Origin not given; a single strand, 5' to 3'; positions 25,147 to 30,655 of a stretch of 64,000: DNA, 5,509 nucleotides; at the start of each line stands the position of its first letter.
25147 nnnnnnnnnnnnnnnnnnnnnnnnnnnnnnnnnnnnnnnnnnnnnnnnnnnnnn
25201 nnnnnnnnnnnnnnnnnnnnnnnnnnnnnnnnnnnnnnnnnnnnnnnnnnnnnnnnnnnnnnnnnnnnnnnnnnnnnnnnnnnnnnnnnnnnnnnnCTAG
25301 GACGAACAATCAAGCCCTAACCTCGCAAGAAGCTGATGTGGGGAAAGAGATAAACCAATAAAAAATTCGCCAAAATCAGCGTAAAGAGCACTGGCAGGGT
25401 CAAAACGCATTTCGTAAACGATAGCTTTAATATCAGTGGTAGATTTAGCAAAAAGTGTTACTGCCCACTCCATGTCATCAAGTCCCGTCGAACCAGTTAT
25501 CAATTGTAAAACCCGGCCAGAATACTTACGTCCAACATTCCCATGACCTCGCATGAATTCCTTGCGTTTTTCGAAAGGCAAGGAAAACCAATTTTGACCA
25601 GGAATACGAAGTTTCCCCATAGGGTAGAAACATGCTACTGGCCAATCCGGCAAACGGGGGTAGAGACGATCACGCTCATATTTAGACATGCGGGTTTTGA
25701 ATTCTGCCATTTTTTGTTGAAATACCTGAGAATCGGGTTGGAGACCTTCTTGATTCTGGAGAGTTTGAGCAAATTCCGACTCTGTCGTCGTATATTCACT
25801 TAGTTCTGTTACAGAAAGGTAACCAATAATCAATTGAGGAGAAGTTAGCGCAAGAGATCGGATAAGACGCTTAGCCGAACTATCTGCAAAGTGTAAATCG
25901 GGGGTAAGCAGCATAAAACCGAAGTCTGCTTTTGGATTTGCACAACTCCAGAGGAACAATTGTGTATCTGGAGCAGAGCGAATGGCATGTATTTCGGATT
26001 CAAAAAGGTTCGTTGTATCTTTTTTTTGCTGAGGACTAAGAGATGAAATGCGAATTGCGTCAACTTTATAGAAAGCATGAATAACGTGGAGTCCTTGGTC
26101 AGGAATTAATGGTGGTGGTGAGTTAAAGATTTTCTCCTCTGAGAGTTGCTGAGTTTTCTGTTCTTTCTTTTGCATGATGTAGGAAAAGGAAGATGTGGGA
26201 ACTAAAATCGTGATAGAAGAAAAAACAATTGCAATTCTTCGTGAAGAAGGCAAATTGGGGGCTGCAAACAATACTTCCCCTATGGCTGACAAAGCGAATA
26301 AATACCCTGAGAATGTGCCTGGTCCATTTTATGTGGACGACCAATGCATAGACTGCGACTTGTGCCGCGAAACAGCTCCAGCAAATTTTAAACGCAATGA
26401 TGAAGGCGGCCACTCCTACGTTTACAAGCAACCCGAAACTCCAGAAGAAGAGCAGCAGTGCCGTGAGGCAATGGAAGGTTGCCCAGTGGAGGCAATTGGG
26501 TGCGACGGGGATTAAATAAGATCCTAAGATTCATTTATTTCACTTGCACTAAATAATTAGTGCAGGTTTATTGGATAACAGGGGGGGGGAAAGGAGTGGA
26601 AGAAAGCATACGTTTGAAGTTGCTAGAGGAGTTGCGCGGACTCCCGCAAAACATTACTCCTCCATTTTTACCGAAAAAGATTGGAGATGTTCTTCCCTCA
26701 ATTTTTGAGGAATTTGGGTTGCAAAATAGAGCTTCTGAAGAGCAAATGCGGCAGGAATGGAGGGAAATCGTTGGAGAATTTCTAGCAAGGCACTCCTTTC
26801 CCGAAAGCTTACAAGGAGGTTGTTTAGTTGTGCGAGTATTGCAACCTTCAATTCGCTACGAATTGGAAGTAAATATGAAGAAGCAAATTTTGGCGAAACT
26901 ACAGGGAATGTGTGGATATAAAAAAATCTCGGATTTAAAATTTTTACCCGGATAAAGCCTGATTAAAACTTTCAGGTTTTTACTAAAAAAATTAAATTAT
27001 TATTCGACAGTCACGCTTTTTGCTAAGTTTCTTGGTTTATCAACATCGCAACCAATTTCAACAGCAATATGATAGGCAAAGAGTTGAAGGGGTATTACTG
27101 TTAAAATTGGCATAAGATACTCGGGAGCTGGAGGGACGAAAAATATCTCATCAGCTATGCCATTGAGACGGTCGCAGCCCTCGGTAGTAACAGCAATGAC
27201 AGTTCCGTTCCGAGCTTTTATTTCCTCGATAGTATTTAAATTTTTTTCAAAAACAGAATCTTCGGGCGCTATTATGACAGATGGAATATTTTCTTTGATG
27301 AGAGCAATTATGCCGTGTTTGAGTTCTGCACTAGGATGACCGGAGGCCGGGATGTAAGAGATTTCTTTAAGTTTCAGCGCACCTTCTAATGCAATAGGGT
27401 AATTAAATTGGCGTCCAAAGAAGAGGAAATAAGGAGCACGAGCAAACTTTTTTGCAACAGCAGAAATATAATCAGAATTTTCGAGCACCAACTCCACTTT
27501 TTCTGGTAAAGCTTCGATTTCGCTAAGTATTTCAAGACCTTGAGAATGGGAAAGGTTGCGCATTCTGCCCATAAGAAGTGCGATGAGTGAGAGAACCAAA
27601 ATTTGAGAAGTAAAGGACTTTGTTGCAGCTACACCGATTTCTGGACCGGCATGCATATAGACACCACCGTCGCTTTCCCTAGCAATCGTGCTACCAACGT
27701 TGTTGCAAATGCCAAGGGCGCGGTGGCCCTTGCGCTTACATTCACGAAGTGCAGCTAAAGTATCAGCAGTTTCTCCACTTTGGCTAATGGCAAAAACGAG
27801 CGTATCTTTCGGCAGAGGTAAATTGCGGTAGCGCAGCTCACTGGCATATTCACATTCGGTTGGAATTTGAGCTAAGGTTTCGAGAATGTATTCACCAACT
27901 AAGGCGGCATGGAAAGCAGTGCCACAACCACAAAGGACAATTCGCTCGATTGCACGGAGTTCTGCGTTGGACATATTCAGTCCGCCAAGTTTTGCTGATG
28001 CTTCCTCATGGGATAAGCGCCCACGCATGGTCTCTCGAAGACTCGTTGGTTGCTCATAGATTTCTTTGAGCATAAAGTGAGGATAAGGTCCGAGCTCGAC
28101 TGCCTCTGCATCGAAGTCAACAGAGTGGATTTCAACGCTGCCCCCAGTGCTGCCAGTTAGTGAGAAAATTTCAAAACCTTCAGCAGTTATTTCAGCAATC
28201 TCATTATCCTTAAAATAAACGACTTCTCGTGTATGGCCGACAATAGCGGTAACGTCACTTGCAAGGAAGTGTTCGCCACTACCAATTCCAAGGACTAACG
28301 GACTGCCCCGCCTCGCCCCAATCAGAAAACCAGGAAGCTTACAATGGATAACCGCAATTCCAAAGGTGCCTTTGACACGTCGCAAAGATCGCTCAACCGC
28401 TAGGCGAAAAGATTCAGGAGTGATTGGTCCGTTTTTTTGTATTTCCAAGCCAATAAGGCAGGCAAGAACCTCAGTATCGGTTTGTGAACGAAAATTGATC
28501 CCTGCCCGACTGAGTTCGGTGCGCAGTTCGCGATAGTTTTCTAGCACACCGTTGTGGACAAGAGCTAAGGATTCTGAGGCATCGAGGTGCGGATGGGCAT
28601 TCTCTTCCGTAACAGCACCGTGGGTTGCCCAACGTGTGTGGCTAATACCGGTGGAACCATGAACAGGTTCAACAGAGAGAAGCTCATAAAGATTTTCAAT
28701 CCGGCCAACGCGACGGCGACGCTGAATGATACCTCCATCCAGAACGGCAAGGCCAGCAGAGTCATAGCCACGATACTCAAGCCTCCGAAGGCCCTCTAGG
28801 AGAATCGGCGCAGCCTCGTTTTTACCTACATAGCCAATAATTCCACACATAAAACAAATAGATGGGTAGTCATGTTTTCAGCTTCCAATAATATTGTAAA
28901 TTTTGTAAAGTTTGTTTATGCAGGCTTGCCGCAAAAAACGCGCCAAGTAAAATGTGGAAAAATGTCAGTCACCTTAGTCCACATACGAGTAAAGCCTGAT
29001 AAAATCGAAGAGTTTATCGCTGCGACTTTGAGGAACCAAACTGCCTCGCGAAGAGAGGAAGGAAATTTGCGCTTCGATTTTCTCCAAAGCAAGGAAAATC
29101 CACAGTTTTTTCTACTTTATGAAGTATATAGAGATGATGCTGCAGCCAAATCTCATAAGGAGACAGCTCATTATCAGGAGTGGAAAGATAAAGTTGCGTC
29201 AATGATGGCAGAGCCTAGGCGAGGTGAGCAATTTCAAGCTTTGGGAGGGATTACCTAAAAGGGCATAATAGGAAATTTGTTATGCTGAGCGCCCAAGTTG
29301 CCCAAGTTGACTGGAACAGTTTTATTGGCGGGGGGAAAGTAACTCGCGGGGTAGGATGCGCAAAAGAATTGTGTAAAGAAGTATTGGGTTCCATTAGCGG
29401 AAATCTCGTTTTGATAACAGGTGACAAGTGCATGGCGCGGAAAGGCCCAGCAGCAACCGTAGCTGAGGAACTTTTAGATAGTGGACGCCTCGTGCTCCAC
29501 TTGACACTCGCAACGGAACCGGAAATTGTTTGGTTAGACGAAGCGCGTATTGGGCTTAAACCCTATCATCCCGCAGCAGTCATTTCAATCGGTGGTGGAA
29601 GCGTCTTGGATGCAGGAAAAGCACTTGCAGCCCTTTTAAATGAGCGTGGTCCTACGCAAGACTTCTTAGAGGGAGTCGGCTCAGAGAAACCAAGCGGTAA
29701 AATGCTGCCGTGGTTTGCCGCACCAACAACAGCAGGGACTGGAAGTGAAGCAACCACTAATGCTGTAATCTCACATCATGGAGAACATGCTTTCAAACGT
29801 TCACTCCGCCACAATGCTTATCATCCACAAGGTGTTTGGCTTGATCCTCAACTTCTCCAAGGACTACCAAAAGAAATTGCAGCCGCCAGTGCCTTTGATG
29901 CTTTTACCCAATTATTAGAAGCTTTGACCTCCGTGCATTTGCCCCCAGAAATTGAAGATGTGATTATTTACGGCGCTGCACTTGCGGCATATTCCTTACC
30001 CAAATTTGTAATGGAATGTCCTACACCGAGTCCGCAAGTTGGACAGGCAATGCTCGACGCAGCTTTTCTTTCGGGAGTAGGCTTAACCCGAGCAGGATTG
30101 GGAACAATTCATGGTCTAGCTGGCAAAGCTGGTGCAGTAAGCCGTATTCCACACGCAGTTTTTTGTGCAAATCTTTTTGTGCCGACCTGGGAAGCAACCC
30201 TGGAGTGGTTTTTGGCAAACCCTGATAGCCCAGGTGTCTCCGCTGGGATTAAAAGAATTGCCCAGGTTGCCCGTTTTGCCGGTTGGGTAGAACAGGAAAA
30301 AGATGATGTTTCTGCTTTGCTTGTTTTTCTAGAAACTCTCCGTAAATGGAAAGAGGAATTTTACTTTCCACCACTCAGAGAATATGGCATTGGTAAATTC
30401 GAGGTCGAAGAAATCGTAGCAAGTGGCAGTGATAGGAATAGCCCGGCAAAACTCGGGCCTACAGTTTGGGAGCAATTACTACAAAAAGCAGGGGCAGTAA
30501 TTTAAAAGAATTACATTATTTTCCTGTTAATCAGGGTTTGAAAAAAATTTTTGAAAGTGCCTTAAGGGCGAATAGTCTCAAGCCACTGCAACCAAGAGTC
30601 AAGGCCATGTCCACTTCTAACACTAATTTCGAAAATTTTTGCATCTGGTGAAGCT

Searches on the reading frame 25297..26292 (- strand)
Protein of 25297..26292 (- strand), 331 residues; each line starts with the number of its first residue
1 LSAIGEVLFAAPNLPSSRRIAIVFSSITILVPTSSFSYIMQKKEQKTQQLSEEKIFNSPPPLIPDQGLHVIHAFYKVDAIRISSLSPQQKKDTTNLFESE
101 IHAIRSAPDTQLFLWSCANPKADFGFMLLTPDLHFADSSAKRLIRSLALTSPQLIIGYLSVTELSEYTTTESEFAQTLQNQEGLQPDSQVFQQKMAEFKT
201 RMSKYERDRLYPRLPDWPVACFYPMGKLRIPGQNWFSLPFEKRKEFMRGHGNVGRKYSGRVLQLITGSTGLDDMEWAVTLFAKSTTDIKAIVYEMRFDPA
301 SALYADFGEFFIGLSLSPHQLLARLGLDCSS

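Call 36: search_protein_families(library=pfam, proteins=[window:25297-26292:-], max_evalue=0.00001)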
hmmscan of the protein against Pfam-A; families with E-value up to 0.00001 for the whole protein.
window:25297-26292:- (331 aa): 1 family
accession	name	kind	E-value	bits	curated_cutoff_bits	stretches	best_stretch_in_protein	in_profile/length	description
PF06778.18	Chlor_dismutase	-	8.9e-41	140.1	25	1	110-314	21-187/189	Chlorite dismutase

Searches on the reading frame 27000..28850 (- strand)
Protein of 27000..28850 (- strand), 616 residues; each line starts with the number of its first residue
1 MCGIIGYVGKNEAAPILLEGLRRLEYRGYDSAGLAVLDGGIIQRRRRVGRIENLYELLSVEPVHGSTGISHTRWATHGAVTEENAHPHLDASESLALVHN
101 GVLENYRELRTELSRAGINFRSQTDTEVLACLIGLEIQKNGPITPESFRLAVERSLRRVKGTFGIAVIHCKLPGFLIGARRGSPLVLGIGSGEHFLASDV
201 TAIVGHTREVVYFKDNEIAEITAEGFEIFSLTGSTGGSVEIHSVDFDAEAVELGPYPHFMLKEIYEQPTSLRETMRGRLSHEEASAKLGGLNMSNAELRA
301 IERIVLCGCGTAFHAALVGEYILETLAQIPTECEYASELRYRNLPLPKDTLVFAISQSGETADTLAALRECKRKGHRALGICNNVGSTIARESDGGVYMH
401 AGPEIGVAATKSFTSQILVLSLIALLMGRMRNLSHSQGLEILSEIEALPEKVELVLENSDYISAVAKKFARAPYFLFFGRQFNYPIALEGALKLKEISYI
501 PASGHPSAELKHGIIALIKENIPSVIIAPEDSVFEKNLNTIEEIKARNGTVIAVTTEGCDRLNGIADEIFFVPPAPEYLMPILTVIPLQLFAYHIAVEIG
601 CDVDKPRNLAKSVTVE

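Call 36: search_protein_families(library=pfam, proteins=[window:27000-28850:-], max_evalue=0.00001)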
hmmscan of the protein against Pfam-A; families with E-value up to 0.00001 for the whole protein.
window:27000-28850:- (616 aa): 4 families
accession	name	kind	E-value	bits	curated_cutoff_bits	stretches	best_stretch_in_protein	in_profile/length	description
PF01380.27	SIS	-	8.1e-55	184.6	25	2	298-425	2-130/131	SIS domain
PF13522.11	GATase_6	-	3.9e-17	62.9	27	1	64-192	9-123/130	Glutamine amidotransferase domain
PF13537.11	GATase_7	-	3.8e-11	43.5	25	1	79-203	7-121/123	Glutamine amidotransferase domain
PF13230.11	GATase_4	-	4.6e-06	26.2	23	1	56-145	62-149/272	Glutamine amidotransferases class-II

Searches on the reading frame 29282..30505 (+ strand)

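Call 36: search_protein_families(library=pfam, proteins=[window:29282-30505:+], max_evalue=0.00001)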
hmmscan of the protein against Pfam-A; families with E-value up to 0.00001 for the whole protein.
window:29282-30505:+ (407 aa): 2 families
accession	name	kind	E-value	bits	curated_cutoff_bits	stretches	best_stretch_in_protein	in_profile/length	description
PF00465.25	Fe-ADH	-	4.7e-27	95.1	31.3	1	19-189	3-168/168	Iron-containing alcohol dehydrogenase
PF25137.1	ADH_Fe_C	-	3.6e-10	40.3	27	1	201-385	2-172/194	Fe-containing alcohol dehydrogenase family, C-terminal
